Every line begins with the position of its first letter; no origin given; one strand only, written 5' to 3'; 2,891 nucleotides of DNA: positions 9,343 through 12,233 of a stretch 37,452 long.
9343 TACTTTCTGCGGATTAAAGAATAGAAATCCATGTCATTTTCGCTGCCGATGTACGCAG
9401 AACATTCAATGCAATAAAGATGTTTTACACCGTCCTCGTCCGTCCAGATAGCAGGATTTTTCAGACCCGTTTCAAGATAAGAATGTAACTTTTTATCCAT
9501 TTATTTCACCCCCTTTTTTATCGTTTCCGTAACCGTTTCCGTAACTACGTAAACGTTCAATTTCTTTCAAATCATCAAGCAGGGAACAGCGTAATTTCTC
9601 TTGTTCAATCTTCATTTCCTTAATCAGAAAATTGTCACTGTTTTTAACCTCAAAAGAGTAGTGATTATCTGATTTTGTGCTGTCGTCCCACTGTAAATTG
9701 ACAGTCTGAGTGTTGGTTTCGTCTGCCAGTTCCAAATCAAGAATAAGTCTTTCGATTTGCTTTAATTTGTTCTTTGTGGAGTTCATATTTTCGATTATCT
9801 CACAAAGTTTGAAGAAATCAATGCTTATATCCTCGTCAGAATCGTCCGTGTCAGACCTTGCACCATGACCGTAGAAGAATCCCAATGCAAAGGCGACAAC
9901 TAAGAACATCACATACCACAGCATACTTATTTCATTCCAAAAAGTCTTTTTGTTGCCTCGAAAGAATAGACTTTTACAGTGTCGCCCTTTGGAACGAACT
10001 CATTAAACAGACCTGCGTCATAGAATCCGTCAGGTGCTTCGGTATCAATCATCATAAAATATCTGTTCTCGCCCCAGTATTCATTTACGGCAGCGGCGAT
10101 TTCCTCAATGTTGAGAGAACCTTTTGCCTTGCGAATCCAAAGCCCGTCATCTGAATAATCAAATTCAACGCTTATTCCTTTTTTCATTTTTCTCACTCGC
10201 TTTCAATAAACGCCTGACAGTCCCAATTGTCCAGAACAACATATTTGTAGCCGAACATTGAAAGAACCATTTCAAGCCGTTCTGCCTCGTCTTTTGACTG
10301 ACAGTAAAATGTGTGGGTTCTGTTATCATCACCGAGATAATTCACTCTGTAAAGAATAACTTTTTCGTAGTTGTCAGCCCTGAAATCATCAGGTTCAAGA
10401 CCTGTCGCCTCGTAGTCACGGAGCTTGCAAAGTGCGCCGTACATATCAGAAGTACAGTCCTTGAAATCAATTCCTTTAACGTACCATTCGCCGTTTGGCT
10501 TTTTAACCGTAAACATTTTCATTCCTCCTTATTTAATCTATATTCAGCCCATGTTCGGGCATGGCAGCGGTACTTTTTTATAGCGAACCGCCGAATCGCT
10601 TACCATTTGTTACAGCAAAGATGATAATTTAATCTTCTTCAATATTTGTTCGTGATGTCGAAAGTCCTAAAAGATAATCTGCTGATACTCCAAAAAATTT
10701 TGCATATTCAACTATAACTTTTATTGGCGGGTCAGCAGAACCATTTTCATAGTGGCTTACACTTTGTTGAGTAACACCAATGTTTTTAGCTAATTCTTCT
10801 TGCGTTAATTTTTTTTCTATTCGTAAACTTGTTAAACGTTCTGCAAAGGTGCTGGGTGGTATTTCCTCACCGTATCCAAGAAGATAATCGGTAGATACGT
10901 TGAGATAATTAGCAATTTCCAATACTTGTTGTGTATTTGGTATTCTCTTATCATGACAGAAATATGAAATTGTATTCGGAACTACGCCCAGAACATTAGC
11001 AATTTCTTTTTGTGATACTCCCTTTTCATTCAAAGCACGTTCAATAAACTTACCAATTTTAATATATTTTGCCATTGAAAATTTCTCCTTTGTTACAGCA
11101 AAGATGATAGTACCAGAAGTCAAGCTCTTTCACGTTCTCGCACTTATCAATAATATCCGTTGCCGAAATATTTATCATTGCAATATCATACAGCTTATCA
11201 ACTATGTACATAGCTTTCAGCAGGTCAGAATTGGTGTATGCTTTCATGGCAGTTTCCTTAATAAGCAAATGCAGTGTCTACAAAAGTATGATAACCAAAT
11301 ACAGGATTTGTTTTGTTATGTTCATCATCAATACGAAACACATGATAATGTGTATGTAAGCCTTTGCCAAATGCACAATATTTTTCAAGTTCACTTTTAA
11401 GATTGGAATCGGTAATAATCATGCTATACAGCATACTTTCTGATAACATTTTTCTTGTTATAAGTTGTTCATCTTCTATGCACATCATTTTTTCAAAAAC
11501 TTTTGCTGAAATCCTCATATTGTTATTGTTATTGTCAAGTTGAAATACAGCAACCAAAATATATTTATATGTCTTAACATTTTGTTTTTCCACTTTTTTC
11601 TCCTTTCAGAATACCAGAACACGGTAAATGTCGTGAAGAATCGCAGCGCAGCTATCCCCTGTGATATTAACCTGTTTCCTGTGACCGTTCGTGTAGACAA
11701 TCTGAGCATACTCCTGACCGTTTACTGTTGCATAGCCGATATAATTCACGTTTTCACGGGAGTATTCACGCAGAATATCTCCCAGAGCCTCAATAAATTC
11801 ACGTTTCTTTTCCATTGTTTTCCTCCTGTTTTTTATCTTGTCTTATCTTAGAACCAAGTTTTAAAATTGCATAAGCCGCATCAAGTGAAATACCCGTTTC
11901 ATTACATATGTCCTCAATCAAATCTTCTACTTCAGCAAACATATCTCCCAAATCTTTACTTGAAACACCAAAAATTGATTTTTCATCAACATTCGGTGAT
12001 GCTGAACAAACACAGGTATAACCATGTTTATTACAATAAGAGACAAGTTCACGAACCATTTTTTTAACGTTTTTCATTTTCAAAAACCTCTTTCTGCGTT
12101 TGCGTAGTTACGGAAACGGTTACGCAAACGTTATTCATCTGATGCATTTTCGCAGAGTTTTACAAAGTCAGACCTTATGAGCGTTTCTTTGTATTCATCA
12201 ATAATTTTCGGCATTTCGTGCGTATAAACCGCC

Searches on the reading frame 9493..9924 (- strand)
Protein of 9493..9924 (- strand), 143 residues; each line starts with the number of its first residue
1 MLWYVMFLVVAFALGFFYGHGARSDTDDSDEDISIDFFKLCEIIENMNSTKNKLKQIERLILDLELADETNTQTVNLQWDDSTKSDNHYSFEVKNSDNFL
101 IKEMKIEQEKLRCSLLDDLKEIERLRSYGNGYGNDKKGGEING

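Call 17: find_related_loci(query=window:9493-9924:-, collection=viral_contigs, flank=10000)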
Query window:9493-9924:- (143 aa) in viral_contigs; peptide patterns used: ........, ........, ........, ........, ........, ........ (x = any residue, [..] = any of these).
77 stretches matched a pattern; 2 encode a relative of the query (tblastn E <= 1e-3); 2 distinct loci.
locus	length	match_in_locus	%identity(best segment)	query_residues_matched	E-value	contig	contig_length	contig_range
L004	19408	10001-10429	63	1-143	9e-63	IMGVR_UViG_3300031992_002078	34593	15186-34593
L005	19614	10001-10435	77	1-141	8e-63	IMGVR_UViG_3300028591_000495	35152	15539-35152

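Call 31: search_protein_families(library=pfam, proteins=[window:9493-9924:-], max_evalue=0.01)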
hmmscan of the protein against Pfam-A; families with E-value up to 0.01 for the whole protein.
window:9493-9924:- (143 aa): 2 families
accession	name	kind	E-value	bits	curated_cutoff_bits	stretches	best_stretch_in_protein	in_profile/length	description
PF19745.5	FUT8_N_cat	-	0.0027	17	27.6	1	4-124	12-129/499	Alpha-(1,6)-fucosyltransferase N- and catalytic domains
PF09478.16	CBM49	-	0.0054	17.4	23.4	1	72-112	4-44/80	Carbohydrate binding domain CBM49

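Call 32: search_protein_families(library=phrogs, proteins=[window:9493-9924:-], max_evalue=0.01)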
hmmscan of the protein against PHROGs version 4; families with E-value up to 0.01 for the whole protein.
window:9493-9924:- (143 aa): 0 families

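Call 36: find_homologous_proteins(query=window:9493-9924:-)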
Query window:9493-9924:- (143 aa): 30 proteins with E <= 0.001 among 47 candidates.
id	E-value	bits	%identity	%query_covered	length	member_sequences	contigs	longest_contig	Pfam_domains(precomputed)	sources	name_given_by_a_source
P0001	4.0e-89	314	100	100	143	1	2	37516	-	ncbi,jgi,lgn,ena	-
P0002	4.5e-72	259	90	94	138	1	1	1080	-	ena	-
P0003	6.7e-67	242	83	100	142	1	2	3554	-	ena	-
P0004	1.8e-66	240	87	92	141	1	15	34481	-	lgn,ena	-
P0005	3.2e-65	236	76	97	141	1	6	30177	-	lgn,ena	-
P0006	1.1e-62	228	82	92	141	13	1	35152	-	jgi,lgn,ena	-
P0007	4.0e-62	226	75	97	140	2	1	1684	-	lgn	-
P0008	4.5e-62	226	75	97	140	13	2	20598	-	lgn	-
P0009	2.2e-58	214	76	92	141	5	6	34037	-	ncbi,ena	-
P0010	6.3e-57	209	73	94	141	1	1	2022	-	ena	-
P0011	2.4e-54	201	71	93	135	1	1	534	-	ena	-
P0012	6.0e-53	197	64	94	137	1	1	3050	-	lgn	-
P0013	9.7e-53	196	62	97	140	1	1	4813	-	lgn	-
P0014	3.1e-52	194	60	96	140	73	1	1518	-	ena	-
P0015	4.4e-52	194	61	96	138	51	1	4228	-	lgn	-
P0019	4.8e-49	184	59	94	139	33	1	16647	-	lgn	-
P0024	1.6e-46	176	57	94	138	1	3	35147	-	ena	-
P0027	4.4e-41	158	58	92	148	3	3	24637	-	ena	-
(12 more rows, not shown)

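Call 38: find_encoding_contigs(protein=P0024, flank=7000, max_places=3)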
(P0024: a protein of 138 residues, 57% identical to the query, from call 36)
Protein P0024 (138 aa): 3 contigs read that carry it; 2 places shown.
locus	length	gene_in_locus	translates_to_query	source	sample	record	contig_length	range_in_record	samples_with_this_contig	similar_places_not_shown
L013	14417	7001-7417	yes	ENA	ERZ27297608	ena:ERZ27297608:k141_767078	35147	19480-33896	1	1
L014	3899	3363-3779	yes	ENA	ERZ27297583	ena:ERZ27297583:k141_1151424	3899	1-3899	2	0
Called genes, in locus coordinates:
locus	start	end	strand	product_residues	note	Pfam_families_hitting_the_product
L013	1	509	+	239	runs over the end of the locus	PF01183:Glyco_hydro_25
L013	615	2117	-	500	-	PF00239:Resolvase, PF07508:Recombinase, PF13408:Zn_ribbon_recom (weak)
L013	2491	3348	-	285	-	PF08797:HIRAN (weak)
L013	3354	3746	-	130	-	PF12844:HTH_19, PF13443:HTH_26, PF01381:HTH_3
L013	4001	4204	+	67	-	PF13560:HTH_31, PF12844:HTH_19 (weak), PF01381:HTH_3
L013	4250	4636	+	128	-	-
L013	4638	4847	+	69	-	-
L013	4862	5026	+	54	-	-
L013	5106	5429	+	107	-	-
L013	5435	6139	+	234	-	-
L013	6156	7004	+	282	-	PF01695:IstB_IS21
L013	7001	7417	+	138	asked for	-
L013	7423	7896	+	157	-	-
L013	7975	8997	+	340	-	PF13495:Phage_int_SAM_4, PF00589:Phage_integrase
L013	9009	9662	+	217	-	PF02384:N6_Mtase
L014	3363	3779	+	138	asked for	-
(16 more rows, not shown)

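Call 39: find_encoding_contigs(protein=P0004, flank=7000, max_places=4)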
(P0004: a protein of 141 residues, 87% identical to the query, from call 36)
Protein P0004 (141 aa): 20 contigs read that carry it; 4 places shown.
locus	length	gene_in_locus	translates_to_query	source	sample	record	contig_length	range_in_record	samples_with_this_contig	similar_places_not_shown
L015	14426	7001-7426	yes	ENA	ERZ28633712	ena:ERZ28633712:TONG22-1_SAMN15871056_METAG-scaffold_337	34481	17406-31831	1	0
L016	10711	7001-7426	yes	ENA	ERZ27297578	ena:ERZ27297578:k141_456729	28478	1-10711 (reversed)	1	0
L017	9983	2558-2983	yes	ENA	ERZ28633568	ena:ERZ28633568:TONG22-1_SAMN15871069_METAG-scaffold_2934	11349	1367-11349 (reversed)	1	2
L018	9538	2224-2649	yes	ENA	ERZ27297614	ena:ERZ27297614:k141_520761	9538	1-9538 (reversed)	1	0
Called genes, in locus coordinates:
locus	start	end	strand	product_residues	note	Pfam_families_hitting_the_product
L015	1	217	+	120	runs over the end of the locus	-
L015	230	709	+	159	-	-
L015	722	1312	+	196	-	-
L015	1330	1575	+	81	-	PF01183:Glyco_hydro_25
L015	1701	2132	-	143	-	-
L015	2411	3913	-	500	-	PF00239:Resolvase, PF07508:Recombinase, PF13408:Zn_ribbon_recom (weak)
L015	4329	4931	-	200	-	-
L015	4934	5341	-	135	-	PF13443:HTH_26 (weak)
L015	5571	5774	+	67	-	PF13560:HTH_31, PF17762:HTH_ParB (weak), PF12844:HTH_19, PF01381:HTH_3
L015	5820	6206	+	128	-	-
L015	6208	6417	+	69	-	-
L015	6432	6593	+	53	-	-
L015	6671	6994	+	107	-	-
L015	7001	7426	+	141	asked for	-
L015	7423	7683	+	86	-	-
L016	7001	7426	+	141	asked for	-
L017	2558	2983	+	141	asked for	-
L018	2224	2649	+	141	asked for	-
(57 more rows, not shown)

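Call 40: find_encoding_contigs(protein=P0005, flank=7000, max_places=4)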
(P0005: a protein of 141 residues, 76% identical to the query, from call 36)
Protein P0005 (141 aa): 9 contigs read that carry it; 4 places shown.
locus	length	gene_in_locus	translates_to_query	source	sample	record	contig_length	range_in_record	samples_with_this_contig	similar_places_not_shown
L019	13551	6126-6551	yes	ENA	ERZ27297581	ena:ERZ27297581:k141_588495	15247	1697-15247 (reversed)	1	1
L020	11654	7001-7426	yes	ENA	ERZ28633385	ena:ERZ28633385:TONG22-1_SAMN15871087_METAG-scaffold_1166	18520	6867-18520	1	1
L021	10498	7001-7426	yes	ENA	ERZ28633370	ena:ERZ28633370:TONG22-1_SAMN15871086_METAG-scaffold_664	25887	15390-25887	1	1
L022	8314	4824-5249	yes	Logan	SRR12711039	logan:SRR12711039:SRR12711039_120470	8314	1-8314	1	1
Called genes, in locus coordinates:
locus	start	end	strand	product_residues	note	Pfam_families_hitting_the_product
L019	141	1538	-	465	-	PF08797:HIRAN (weak)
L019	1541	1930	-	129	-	PF12844:HTH_19, PF01381:HTH_3, PF13443:HTH_26 (weak)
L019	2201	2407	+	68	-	PF13560:HTH_31, PF17762:HTH_ParB (weak), PF12844:HTH_19, PF01381:HTH_3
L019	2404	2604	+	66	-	-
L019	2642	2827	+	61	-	-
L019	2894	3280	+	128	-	-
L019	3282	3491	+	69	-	-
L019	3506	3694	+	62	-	-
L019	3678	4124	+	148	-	PF24250:HVO_2718 (faint), PF07022:Phage_CI_repr (faint), PF12844:HTH_19, PF01381:HTH_3, PF12844:HTH_19, PF13560:HTH_31, PF01381:HTH_3, PF13443:HTH_26 (weak), +1 more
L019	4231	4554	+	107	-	-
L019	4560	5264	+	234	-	-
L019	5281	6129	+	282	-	PF01695:IstB_IS21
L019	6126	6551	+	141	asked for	-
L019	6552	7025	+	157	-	-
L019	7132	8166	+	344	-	PF13495:Phage_int_SAM_4, PF00589:Phage_integrase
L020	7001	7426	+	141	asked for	-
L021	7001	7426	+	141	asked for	-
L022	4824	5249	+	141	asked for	-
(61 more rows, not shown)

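Call 56: find_encoding_contigs(protein=P0001, flank=3000, max_places=3)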
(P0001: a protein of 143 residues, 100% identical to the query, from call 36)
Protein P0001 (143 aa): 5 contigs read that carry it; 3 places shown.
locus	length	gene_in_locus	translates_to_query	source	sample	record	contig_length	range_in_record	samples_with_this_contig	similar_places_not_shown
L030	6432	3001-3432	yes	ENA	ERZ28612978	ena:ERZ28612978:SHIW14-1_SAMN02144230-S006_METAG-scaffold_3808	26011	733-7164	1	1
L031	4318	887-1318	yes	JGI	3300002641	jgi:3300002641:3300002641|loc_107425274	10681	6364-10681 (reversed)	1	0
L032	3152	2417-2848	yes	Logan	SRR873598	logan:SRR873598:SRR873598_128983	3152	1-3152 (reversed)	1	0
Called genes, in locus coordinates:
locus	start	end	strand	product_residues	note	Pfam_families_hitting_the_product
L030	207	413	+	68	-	PF13560:HTH_31 (weak), PF12844:HTH_19 (weak), PF01381:HTH_3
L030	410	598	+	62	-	-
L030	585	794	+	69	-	PF24875:DUF7736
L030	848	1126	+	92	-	-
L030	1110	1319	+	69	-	-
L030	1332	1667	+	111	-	-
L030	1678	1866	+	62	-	-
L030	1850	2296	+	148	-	PF13744:HTH_37 (faint), PF24250:HVO_2718 (faint), PF04545:Sigma70_r4 (faint), PF12844:HTH_19, PF01381:HTH_3, PF12844:HTH_19, PF13560:HTH_31, PF01381:HTH_3, +5 more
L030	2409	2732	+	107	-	-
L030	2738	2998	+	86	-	-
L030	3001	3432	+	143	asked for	-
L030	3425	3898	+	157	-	-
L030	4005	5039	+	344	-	PF13495:Phage_int_SAM_4, PF00589:Phage_integrase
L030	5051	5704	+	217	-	PF02384:N6_Mtase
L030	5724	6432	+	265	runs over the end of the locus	PF13495:Phage_int_SAM_4 (faint), PF00589:Phage_integrase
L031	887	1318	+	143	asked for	-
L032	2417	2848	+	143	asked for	-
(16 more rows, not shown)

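Call 59: find_encoding_contigs(protein=P0027, flank=7000, max_places=2)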
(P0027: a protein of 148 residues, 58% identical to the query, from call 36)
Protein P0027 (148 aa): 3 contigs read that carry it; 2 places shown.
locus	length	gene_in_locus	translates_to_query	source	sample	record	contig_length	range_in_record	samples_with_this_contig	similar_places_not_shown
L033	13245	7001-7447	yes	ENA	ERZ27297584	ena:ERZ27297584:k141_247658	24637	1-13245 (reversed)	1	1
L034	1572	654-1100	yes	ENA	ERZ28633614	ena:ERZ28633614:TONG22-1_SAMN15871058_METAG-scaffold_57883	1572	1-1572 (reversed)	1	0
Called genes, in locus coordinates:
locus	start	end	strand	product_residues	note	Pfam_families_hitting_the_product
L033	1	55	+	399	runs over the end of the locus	-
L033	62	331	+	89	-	-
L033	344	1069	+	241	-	PF01183:Glyco_hydro_25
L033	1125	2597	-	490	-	PF00239:Resolvase, PF07508:Recombinase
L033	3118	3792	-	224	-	-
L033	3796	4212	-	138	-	PF01381:HTH_3, PF13443:HTH_26 (weak)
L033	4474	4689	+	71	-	PF13560:HTH_31 (weak), PF12844:HTH_19 (weak), PF01381:HTH_3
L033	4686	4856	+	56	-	-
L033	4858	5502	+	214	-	PF09669:Phage_pRha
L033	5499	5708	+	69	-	PF24875:DUF7736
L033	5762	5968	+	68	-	-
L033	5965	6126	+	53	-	-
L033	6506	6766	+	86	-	-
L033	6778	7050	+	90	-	-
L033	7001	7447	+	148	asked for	-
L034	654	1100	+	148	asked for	-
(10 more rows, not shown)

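Call 60: find_encoding_contigs(protein=P0019, flank=7000, max_places=2)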
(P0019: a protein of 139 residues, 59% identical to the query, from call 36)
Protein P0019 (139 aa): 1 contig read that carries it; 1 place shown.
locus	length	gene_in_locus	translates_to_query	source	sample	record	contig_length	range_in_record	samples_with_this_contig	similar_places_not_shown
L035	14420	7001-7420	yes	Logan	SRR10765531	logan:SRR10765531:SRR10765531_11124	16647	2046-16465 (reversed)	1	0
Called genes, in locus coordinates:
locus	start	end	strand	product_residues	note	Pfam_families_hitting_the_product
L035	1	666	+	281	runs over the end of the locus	?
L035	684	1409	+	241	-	PF01183:Glyco_hydro_25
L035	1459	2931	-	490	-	PF00239:Resolvase, PF07508:Recombinase, PF13408:Zn_ribbon_recom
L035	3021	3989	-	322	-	PF00929:RNase_T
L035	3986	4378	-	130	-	PF12844:HTH_19 (weak), PF01381:HTH_3, PF13443:HTH_26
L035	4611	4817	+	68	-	PF12844:HTH_19 (weak), PF13560:HTH_31, PF01381:HTH_3, PF08279:HTH_11 (faint), PF13443:HTH_26, PF07022:Phage_CI_repr (weak)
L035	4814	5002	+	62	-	-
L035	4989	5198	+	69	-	PF24875:DUF7736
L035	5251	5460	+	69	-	-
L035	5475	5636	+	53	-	-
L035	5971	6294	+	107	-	-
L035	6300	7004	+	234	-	-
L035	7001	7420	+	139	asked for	-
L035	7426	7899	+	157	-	-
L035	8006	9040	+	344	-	PF13495:Phage_int_SAM_4, PF00589:Phage_integrase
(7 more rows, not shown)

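Call 68: search_protein_families(library=ncbifam, proteins=[window:9493-9924:-], max_evalue=0.001)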
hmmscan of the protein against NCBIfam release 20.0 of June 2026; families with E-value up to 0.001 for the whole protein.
window:9493-9924:- (143 aa): 0 families

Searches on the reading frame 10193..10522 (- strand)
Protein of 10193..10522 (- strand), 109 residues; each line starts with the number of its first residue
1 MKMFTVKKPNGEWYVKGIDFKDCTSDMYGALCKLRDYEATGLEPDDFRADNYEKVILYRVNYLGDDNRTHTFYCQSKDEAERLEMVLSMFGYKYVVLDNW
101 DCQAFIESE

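Call 31: search_protein_families(library=pfam, proteins=[window:10193-10522:-], max_evalue=0.01)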
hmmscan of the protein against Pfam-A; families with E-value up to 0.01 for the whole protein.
window:10193-10522:- (109 aa): 0 families

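Call 32: search_protein_families(library=phrogs, proteins=[window:10193-10522:-], max_evalue=0.01)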
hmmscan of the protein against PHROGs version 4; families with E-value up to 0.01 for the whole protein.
window:10193-10522:- (109 aa): 1 family
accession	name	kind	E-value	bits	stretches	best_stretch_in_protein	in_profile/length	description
phrog_7953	-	unknown function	0.0062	17.7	1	51-99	39-86/93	-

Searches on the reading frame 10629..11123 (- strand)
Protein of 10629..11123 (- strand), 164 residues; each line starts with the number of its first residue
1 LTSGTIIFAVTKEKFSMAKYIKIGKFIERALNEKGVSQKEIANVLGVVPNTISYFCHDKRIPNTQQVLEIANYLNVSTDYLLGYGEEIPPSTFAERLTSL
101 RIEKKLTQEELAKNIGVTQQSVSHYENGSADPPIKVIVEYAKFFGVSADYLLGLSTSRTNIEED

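Call 31: search_protein_families(library=pfam, proteins=[window:10629-11123:-], max_evalue=0.01)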
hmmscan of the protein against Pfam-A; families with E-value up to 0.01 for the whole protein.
window:10629-11123:- (164 aa): 29 families (the best 25 are shown)
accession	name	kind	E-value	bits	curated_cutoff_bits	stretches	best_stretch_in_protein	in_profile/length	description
PF01381.28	HTH_3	-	2.7e-30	104.6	23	2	99-151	3-55/55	Helix-turn-helix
PF12844.13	HTH_19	-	7.5e-26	90.3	30.2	2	95-152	2-59/64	Helix-turn-helix domain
PF13560.12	HTH_31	-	1.1e-17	64.5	27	2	93-149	2-59/64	Helix-turn-helix domain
PF13443.12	HTH_26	-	1.6e-10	41.5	22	2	96-147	1-53/63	Cro/C1-type HTH DNA-binding domain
PF07022.19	Phage_CI_repr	-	4e-09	37.1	22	1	26-83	2-59/65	Bacteriophage CI repressor helix-turn-helix domain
PF13545.12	HTH_Crp_2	-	3.7e-07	30.4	27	1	98-123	15-40/70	Crp-like helix-turn-helix domain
PF15943.11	YdaS_toxin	-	2.8e-06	27.5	30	0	107-130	10-33/65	Bacterial toxin YdaS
PF04545.22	Sigma70_r4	-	9e-06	25.6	24.1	0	100-124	15-39/50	Sigma-70, region 4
PF13744.12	HTH_37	-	1e-05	25.7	27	0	94-129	20-55/80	Helix-turn-helix domain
PF13936.12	HTH_38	-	1.2e-05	25.4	27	1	29-55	15-40/44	Helix-turn-helix domain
PF15731.11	MqsA_antitoxin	-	8.3e-05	23.2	30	1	96-137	73-114/131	Antitoxin component of bacterial toxin-antitoxin system, MqsA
PF04967.18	HTH_10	-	8.4e-05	22.7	23.1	0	104-124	22-42/53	HTH DNA binding domain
PF14549.12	P22_Cro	-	8.9e-05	22.6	30.2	0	108-125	12-29/60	DNA-binding transcriptional regulator Cro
PF08667.16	BetR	-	9.2e-05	23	21.6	0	93-157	10-74/148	BetR domain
PF13412.12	HTH_24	-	0.00013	21.9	21.9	0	35-54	17-36/48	Winged helix-turn-helix DNA-binding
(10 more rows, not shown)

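Call 32: search_protein_families(library=phrogs, proteins=[window:10629-11123:-], max_evalue=0.01)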
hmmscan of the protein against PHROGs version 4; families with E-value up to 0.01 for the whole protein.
window:10629-11123:- (164 aa): 80 families (the best 25 are shown)
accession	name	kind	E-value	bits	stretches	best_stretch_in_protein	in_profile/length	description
phrog_8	-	transcription regulation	2.2e-43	150.1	2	91-162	75-146/346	transcriptional regulator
phrog_4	-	transcription regulation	1.1e-31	111.2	2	92-158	136-198/400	transcriptional repressor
phrog_3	-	transcription regulation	5.3e-25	90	2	92-160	88-154/430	transcriptional repressor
phrog_2967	-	transcription regulation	2.7e-24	87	2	92-158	10-76/225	transcriptional regulator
phrog_2439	-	transcription regulation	2.1e-23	83.8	2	95-155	10-70/367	transcriptional regulator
phrog_2328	-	transcription regulation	3.7e-21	76.2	2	86-152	8-75/128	transcriptional repressor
phrog_1373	-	transcription regulation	2.1e-20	74.4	2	72-156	43-127/166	transcriptional regulator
phrog_34939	-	unknown function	5.4e-16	60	2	89-155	6-73/280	-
phrog_3037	-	transcription regulation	3.7e-13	50.7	2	93-153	18-76/189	transcriptional repressor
phrog_4836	-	transcription regulation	2.1e-12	48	1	88-159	71-142/194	CII-like regulator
phrog_7241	-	transcription regulation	3.8e-12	47.3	2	96-152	65-121/122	transcriptional regulator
phrog_1994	-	DNA, RNA and nucleotide metabolism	9.1e-12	46.2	1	95-159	2-66/170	DNA binding protein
phrog_7396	-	unknown function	2.6e-11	44.6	2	101-156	24-82/227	-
phrog_5823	-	transcription regulation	2.9e-11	44.2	1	91-157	5-72/404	transcriptional regulator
phrog_2339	-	DNA, RNA and nucleotide metabolism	1.1e-10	42.3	1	95-153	28-87/98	HTH DNA binding protein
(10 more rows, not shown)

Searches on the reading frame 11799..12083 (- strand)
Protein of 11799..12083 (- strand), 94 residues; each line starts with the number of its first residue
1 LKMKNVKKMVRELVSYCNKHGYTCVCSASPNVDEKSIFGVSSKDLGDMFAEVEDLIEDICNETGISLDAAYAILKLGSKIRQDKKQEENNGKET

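Call 31: search_protein_families(library=pfam, proteins=[window:11799-12083:-], max_evalue=0.01)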
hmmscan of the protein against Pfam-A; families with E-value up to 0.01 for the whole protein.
window:11799-12083:- (94 aa): 1 family
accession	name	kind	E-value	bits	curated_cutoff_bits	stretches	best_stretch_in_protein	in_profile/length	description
PF20306.3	Sp-DndD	-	0.0044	17.6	27.2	1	54-87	4-36/51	Small protein found in certain Dnd DNA modification systems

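Call 32: search_protein_families(library=phrogs, proteins=[window:11799-12083:-], max_evalue=0.01)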
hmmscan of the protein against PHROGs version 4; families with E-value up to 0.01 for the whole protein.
window:11799-12083:- (94 aa): 0 families
